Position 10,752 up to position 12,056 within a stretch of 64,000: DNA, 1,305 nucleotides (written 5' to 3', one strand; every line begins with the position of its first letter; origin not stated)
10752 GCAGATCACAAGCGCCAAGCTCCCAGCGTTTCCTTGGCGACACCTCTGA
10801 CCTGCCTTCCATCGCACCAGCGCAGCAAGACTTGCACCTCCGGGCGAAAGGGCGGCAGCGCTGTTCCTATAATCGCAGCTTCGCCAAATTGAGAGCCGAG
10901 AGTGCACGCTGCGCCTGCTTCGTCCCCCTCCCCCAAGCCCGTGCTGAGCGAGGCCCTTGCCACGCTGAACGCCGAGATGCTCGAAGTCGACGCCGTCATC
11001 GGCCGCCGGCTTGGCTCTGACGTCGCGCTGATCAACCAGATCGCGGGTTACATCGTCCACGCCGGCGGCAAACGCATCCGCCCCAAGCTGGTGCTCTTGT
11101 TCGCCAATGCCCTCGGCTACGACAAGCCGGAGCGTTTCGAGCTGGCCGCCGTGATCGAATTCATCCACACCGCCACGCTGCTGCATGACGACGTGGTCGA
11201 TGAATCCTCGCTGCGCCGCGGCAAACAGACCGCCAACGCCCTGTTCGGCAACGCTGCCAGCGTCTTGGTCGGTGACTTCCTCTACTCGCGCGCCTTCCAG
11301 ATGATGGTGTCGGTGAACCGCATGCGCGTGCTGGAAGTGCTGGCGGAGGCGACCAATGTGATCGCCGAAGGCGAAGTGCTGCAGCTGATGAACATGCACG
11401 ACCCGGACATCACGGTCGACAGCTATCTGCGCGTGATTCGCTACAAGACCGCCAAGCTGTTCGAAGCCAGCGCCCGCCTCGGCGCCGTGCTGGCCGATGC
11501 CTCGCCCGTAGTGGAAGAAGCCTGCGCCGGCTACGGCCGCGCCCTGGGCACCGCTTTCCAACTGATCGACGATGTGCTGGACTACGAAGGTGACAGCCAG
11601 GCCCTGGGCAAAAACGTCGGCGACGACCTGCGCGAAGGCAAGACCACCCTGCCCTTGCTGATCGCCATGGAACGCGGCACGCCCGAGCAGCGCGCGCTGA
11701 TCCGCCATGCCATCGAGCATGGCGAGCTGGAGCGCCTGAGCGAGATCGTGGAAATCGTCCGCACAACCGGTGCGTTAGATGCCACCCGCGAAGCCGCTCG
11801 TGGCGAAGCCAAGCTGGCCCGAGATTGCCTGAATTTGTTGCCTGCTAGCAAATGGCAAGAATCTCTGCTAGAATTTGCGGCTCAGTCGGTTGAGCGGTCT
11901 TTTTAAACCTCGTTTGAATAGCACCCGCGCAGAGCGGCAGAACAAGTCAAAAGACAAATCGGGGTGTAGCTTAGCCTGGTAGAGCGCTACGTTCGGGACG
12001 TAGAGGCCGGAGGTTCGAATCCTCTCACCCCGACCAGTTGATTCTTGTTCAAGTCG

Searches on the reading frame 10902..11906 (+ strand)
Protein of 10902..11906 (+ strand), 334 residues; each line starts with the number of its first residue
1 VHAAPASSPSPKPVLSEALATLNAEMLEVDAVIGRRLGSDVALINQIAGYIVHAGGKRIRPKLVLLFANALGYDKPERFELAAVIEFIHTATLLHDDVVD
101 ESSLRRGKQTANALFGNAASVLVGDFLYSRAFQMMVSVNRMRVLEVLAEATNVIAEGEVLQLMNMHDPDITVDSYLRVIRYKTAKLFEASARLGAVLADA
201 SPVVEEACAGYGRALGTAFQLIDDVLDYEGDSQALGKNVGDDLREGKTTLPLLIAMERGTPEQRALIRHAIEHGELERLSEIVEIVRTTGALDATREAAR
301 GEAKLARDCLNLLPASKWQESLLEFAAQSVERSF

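Call 49: search_protein_families(library=pfam, proteins=[window:10902-11906:+], max_evalue=0.001)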
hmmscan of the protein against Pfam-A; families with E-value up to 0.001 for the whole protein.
window:10902-11906:+ (334 aa): 1 family
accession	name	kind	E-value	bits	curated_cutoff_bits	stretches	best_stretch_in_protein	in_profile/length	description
PF00348.22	polyprenyl_synt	-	5.1e-84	281.9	27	1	43-284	3-249/251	Polyprenyl synthetase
